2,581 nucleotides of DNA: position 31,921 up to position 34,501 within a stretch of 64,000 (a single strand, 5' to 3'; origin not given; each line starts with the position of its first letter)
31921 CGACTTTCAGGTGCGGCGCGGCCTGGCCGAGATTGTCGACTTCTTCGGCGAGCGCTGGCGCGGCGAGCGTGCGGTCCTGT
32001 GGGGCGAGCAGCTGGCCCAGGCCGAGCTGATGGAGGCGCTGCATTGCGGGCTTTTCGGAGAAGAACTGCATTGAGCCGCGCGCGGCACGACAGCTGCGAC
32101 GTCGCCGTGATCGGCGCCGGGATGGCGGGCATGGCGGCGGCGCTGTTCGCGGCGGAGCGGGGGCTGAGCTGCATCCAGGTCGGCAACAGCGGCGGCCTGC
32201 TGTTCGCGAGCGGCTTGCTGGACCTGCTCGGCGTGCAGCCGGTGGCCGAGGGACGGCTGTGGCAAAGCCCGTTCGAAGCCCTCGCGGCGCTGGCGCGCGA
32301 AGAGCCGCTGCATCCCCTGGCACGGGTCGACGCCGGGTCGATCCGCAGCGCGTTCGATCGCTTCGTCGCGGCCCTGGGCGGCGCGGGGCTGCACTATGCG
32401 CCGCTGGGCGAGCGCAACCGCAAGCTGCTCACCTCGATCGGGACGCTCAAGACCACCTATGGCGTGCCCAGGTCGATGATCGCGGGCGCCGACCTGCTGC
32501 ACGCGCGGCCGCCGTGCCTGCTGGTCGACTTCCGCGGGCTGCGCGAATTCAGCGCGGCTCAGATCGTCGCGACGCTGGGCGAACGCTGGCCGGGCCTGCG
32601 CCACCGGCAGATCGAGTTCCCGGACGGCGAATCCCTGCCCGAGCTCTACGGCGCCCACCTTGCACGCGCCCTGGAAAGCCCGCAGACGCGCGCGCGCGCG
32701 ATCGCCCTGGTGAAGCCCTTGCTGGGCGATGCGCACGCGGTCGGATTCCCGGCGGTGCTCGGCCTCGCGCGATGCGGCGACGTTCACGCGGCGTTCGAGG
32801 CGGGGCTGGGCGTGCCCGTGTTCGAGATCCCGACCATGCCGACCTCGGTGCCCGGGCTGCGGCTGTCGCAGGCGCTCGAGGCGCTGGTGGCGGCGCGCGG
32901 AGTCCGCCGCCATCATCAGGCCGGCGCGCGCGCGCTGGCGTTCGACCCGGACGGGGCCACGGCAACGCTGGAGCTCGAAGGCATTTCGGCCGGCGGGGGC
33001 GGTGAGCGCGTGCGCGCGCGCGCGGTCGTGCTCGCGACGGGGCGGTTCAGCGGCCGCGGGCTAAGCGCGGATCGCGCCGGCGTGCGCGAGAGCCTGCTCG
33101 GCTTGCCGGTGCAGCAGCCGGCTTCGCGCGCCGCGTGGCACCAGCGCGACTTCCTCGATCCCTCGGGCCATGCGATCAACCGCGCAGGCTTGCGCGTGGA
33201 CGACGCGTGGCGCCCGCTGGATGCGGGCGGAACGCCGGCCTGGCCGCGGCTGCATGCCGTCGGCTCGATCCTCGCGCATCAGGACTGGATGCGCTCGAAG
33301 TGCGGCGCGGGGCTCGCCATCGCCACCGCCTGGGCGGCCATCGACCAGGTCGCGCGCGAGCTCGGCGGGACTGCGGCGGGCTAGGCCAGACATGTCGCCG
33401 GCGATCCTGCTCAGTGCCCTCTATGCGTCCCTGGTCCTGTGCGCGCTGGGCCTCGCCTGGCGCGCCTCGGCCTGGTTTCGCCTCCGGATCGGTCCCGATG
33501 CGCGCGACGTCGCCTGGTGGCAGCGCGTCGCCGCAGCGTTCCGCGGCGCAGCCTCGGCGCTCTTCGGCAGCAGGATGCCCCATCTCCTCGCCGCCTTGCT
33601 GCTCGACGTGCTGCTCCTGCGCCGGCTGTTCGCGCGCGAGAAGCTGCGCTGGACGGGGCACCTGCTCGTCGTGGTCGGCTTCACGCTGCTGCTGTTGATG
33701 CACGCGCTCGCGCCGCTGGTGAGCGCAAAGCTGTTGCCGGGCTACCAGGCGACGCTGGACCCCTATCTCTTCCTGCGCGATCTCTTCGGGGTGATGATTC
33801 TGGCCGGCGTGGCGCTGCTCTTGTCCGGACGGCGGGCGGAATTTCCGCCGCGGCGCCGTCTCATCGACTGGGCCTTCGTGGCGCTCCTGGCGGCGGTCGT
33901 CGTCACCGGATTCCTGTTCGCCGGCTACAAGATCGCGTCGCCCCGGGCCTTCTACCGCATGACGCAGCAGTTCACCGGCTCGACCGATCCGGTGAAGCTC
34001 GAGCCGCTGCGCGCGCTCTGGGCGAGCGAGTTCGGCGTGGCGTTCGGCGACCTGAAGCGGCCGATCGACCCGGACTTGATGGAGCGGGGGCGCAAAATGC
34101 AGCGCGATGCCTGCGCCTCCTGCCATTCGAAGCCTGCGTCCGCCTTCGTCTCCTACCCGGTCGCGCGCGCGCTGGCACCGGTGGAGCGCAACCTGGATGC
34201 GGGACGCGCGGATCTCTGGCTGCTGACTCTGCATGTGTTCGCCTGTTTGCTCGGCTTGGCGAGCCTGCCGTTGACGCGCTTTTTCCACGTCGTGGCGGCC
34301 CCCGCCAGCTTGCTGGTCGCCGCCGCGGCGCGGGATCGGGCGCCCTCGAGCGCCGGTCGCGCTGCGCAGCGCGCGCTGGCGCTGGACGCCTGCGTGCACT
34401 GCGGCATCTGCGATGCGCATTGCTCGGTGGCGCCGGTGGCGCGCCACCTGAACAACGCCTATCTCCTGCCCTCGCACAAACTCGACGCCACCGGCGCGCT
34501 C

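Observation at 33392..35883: GlpC replaced by a di-heme-type membrane anchor fused to four Fe-S motifs, plus a separate HdrB-like CCG protein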

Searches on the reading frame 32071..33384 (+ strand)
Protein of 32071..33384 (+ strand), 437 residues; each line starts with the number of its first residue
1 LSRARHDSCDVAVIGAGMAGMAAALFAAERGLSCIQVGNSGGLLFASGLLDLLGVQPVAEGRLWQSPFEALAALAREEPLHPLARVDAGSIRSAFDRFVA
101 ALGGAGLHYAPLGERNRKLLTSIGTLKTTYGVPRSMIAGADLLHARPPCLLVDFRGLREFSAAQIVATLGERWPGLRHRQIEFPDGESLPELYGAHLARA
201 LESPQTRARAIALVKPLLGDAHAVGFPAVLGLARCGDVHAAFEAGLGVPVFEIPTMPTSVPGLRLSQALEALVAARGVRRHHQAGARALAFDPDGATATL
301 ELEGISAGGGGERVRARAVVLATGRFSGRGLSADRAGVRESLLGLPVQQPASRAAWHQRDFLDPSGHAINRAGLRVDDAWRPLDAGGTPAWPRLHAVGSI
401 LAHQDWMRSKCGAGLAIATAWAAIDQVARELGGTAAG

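Call 7: search_protein_families(library=pfam, proteins=[window:32071-33384:+], max_evalue=0.1)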
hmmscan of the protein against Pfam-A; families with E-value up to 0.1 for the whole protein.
window:32071-33384:+ (437 aa): 9 families
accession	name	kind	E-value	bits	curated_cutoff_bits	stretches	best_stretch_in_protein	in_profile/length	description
PF00890.30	FAD_binding_2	-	2.8e-33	116.1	20.4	1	10-415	1-414/414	FAD binding domain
PF07992.20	Pyr_redox_2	-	4.8e-07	29.9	26.1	1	10-41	2-33/291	Pyridine nucleotide-disulphide oxidoreductase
PF01266.30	DAO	-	6.2e-06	26.4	27.9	2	10-34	1-25/353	FAD dependent oxidoreductase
PF01494.25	FAD_binding_3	-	0.00026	20.8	22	1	9-36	2-29/349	FAD binding domain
PF12831.13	FAD_oxidored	-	0.00035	20.4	27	1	10-39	1-30/416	FAD dependent oxidoreductase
PF01134.28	GIDA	-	0.0013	18.3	22.1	1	10-34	1-25/391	Glucose inhibited division protein A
PF05834.18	Lycopene_cycl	-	0.034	13.6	23.4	0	10-46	1-39/380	Lycopene cyclase protein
PF13450.12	NAD_binding_8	-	0.053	14.2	21.9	1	13-34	1-22/68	NAD(P)-binding Rossmann-like domain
PF03486.20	HI0933_like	-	0.058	13.3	50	0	10-34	2-26/244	HI0933-like protein Rossmann domain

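Call 8: search_protein_families(library=ncbifam, proteins=[window:32071-33384:+], max_evalue=0.1)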
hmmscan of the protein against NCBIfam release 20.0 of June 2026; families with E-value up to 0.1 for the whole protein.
window:32071-33384:+ (437 aa): 56 families (the best 25 are shown)
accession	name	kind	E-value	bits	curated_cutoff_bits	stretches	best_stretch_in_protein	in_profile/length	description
NF003725.0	PRK05329.2-4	equivalog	9.2e-159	528.9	345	1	3-430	3-425/429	glycerol-3-phosphate dehydrogenase subunit GlpB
NF003726.0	PRK05329.2-5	equivalog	3.7e-68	230.2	354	1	10-426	3-410/415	glycerol-3-phosphate dehydrogenase subunit GlpB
NF003722.0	PRK05329.1-5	equivalog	8e-59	200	349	1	10-430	6-425/428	glycerol-3-phosphate dehydrogenase subunit GlpB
TIGR03378.1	glycerol3P_GlpB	equivalog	1.5e-56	192.2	174.15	1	10-427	2-418/419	anaerobic glycerol-3-phosphate dehydrogenase subunit GlpB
NF003724.0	PRK05329.2-3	equivalog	3.5e-56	191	327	1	10-433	3-423/426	glycerol-3-phosphate dehydrogenase subunit GlpB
NF003720.0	PRK05329.1-3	equivalog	2.4e-55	187.9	313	1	10-430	4-425/437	glycerol-3-phosphate dehydrogenase subunit GlpB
NF003719.0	PRK05329.1-2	equivalog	5.3e-47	160.6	359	1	10-430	4-419/423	glycerol-3-phosphate dehydrogenase subunit GlpB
NF003718.0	PRK05329.1-1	equivalog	9.2e-42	143.4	370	1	10-433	4-417/419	glycerol-3-phosphate dehydrogenase subunit GlpB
NF003723.0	PRK05329.2-1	equivalog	2.3e-31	108.9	680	1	2-427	2-432/436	glycerol-3-phosphate dehydrogenase subunit GlpB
NF003721.0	PRK05329.1-4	equivalog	2.1e-24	86.3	403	1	10-428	4-425/428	glycerol-3-phosphate dehydrogenase subunit GlpB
NF006130.0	PRK08274.1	equivalog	1.6e-07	30.5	369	2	7-35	4-32/467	FAD-dependent tricarballylate dehydrogenase TcuA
NF005511.0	PRK07121.1-4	equivalog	2.6e-06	26.1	466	1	4-39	16-51/553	FAD-binding protein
NF009477.0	PRK12843.1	equivalog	5.2e-06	25.2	758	1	5-37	13-45/578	FAD-dependent oxidoreductase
NF004789.0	PRK06134.1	subfamily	1.8e-05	23.5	747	1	4-38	8-42/581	FAD-dependent oxidoreductase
NF005882.1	PRK07843.1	equivalog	3.7e-05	22.3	788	1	9-39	2-32/547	3-oxosteroid 1-dehydrogenase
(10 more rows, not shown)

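Call 83: find_homologous_proteins(query=window:32071-33381:+, max_evalue=1e-20)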
Query window:32071-33381:+ (437 aa): 2047 proteins with E <= 1e-20 among 8000 candidates; the best 120 are listed.
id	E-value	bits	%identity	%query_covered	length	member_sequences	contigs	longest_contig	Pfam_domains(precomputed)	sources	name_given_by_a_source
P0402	1.7e-281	951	100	100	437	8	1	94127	PF01266.31,PF00890.31,PF07992.21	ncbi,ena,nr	ncbi:MAG TPA: glycerol-3-phosphate dehydrogenase subunit GlpB [Burkholderiales bacterium]|nr:glycero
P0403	2.6e-248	842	90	100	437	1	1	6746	PF01266.31,PF00890.31,PF07992.21,PF12831.14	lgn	-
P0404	1.7e-234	797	85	100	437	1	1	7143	PF01266.31,PF00890.31,PF07992.21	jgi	jgi:glycerol-3-phosphate dehydrogenase subunit B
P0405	1.8e-231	787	85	100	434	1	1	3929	PF01266.31,PF00890.31,PF07992.21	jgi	jgi:glycerol-3-phosphate dehydrogenase subunit B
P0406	4.0e-227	772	83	100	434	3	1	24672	PF01266.31,PF00890.31,PF07992.21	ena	-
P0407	8.7e-226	768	81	100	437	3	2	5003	PF00890.31,PF07992.21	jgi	jgi:glycerol-3-phosphate dehydrogenase subunit B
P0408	1.1e-225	768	82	100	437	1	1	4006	PF00890.31,PF07992.21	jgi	jgi:glycerol-3-phosphate dehydrogenase subunit B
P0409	1.2e-224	764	81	100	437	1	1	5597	PF01266.31,PF00890.31,PF07992.21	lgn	-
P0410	2.8e-223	760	82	100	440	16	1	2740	PF01266.31,PF00890.31,PF07992.21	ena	-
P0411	8.1e-223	758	81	100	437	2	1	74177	PF01266.31,PF00890.31,PF07992.21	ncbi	-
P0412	2.1e-222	757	80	100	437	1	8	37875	PF01266.31,PF00890.31,PF07992.21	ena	-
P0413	3.2e-222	756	80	100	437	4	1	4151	PF00890.31,PF07992.21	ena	-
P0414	4.3e-222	756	80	100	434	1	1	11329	PF00890.31,PF07992.21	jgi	jgi:glycerol-3-phosphate dehydrogenase subunit B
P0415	7.7e-222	755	81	100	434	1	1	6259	PF01266.31,PF00890.31,PF07992.21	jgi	jgi:glycerol-3-phosphate dehydrogenase subunit B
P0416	1.1e-221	754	80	100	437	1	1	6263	PF01266.31,PF00890.31,PF07992.21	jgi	jgi:glycerol-3-phosphate dehydrogenase subunit B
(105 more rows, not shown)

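Call 94: find_related_loci(query=A4, collection=metagenome_contigs, flank=6000)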
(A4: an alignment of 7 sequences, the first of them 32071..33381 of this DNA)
Query A4 (437 aa) in metagenome_contigs; peptide patterns used: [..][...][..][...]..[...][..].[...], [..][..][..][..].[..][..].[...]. (x = any residue, [..] = any of these).
600 stretches matched a pattern (row limit reached: there are more); 468 encode a relative of the query (tblastn E <= 1e-3); the best 80 are kept; 80 distinct loci.
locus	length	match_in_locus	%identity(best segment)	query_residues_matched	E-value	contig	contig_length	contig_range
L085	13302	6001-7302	81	1-437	0e+0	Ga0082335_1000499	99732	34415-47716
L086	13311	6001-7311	81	1-437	0e+0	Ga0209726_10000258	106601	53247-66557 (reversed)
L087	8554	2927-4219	78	4-437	0e+0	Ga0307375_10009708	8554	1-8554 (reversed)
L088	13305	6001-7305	77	1-437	0e+0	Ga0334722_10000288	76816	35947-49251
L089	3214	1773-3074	78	1-437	0e+0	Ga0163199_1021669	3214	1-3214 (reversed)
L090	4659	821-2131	79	1-437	0e+0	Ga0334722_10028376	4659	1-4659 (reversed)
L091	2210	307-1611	77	1-433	0e+0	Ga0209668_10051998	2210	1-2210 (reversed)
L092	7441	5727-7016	72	1-433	0e+0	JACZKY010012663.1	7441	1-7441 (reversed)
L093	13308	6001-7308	75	1-437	0e+0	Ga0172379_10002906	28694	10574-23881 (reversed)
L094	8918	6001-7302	70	1-437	0e+0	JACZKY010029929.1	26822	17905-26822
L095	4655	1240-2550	74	1-437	0e+0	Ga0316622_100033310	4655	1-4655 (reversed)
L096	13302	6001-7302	76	1-437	0e+0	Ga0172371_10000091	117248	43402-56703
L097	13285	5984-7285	77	1-437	0e+0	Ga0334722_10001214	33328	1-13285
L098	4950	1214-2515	75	1-437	0e+0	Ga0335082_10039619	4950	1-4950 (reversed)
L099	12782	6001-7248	76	1-419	0e+0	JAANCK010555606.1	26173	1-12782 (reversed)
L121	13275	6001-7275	49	1-429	1e-124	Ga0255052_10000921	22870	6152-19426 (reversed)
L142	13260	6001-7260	47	1-425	1e-113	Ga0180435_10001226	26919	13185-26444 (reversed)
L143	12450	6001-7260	48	1-424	2e-113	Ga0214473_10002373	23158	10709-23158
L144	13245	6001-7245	48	8-425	3e-113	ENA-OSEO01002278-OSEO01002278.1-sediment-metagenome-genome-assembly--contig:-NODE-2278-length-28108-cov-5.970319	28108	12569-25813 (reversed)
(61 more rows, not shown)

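Call 100: search_protein_families(library=pfam, proteins=[L142:7297-7671:+, L142:8420-9973:+, L121:7350-8555:+, L121:8594-9529:+, L144:7301-8452:-, L143:7360-7938:+, L143:7944-8813:+, L143:9157-12210:+, L142:7348-8046:-], max_evalue=0.0001)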
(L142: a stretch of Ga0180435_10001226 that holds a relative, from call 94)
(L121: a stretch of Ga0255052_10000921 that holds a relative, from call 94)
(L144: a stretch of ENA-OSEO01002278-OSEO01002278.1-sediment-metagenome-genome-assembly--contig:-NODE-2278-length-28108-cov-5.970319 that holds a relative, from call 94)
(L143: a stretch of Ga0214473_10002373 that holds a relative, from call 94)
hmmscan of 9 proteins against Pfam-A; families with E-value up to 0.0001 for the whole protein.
L142:7297-7671:+ (124 aa): 0 families

L142:8420-9973:+ (517 aa): 1 family
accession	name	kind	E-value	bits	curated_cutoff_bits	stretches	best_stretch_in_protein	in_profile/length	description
PF06980.17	DUF1302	-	2.6e-29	103.1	23.2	1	131-449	68-464/541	Protein of unknown function (DUF1302)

L121:7350-8555:+ (401 aa): 1 family
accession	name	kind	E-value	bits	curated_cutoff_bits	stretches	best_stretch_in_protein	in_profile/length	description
PF01368.27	DHH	-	4.6e-05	24.1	28.1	1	23-158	1-124/125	DHH family, N-terminal domain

L121:8594-9529:+ (311 aa): 2 families
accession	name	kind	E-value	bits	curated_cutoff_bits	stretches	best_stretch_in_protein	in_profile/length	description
PF00288.32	GHMP_kinases_N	-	9.9e-12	45.4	22.3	1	71-153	5-87/87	GHMP kinases N terminal domain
PF08544.19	GHMP_kinases_C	-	7.4e-11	42.7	21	1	221-299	2-82/85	GHMP kinases C terminal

L144:7301-8452:- (383 aa): 2 families
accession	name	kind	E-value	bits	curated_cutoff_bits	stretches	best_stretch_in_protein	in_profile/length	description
PF05343.19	Peptidase_M42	-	1.7e-95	319.9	23.2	1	74-365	2-292/292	M42 glutamyl aminopeptidase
PF01546.33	Peptidase_M20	-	8e-08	32.9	24.6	1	189-371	18-205/206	Peptidase family M20/M25/M40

L143:7360-7938:+ (192 aa): 4 families
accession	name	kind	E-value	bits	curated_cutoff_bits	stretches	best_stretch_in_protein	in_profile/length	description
PF13183.11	Fer4_8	-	1.2e-08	35.8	27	1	24-85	2-68/68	4Fe-4S dicluster domain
PF13534.11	Fer4_17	-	1e-07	32.8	22.2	1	26-85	1-60/61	4Fe-4S dicluster domain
PF13187.11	Fer4_9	-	1.4e-06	28.6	27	1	26-84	1-50/52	4Fe-4S dicluster domain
PF13237.11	Fer4_10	-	2.1e-05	24.8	25.5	0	24-72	6-49/53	4Fe-4S dicluster domain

L143:7944-8813:+ (289 aa): 1 family
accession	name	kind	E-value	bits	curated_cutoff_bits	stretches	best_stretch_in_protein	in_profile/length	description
PF02754.22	CCG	-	8.8e-22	77.5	20.6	2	4-86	2-85/85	Cysteine-rich domain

L143:9157-12210:+ (1017 aa): 20 families
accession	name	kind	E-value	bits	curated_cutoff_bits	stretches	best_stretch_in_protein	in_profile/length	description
PF07992.20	Pyr_redox_2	-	1.2e-22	81.1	26.1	3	602-746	3-143/291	Pyridine nucleotide-disulphide oxidoreductase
PF12831.13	FAD_oxidored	-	1.9e-17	64.1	27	2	15-52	2-39/416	FAD dependent oxidoreductase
PF13450.12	NAD_binding_8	-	4.6e-16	59.3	21.9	2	604-643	1-40/68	NAD(P)-binding Rossmann-like domain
PF00037.32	Fer4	-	3.4e-15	55.6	21.1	2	110-127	3-20/24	4Fe-4S binding domain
PF12838.12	Fer4_7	-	3.8e-12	46.9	27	1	948-996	2-52/52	4Fe-4S dicluster domain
PF00890.30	FAD_binding_2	-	6.1e-11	42.6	20.4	2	602-638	2-38/414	FAD binding domain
PF01266.30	DAO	-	5.1e-10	39.9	27.9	1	15-48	2-35/353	FAD dependent oxidoreductase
PF01134.28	GIDA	-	7.7e-10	38.8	22.1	1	15-45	2-32/391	Glucose inhibited division protein A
PF12837.12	Fer4_6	-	1.3e-09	38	25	1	975-996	2-23/24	4Fe-4S binding domain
PF03486.20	HI0933_like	-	8e-09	35.7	50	0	602-677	3-84/244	HI0933-like protein Rossmann domain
PF12797.12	Fer4_2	-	1e-08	35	24.5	0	108-126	3-21/22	4Fe-4S binding domain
PF14697.11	Fer4_21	-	2.8e-07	31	35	1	941-994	1-53/59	4Fe-4S dicluster domain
PF13237.11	Fer4_10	-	4.8e-07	30.1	25.5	0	105-126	32-53/53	4Fe-4S dicluster domain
PF00070.33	Pyr_redox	-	1.4e-06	29.1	22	0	15-56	2-40/82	Pyridine nucleotide-disulphide oxidoreductase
PF13187.11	Fer4_9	-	4.5e-06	27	27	1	948-996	2-51/52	4Fe-4S dicluster domain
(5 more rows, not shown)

L142:7348-8046:- (232 aa): 0 families

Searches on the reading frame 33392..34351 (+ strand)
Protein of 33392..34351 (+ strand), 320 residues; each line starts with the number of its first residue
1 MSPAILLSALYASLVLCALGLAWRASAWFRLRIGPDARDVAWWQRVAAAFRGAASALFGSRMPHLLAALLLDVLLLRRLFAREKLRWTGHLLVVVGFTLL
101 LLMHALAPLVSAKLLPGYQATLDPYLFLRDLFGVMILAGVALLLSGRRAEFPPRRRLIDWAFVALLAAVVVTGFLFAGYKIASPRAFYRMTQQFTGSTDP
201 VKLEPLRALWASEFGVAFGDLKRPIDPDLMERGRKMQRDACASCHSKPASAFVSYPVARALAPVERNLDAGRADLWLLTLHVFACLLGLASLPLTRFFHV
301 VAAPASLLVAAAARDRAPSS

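Call 86: search_protein_families(library=ncbifam, proteins=[window:33392-34351:+], max_evalue=10)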
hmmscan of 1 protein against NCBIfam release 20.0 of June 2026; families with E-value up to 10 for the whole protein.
window:33392-34351:+ (320 aa): 5 families
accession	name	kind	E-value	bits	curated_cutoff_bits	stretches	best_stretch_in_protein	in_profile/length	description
NF038018.1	qmoC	equivalog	7.1e-07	29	300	1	82-176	216-313/360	quinone-interacting membrane-bound oxidoreductase complex subunit QmoC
NF045723.1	memb_anch_TmcC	equivalog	0.0035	16.9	240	1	275-305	170-200/218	TmcC family electron transfer complex membrane anchor subunit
NF045716.1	sulf_resp_HmcE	equivalog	0.0058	16.3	275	1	268-302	166-199/226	sulfate respiration complex protein HmcE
NF040606.1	CytoC_perox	subfamily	0.044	13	150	1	223-264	291-332/524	di-heme-cytochrome C peroxidase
NF051875.1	glycan_WsfD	subfamily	5.1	5.7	80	1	47-106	179-236/452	glycan biosynthesis hexose transferase WsfD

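Call 87: search_protein_families(library=pfam, proteins=[window:33392-34351:+], max_evalue=10)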
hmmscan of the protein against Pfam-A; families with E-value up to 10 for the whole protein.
window:33392-34351:+ (320 aa): 2 families
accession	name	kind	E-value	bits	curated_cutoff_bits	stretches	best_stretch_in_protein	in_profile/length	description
PF02665.19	Nitrate_red_gam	-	2.9e-05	24.3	22.9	2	276-309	175-208/217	Nitrate reductase gamma subunit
PF14019.11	DUF4235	-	0.76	10.3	27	1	163-196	44-77/77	Protein of unknown function (DUF4235)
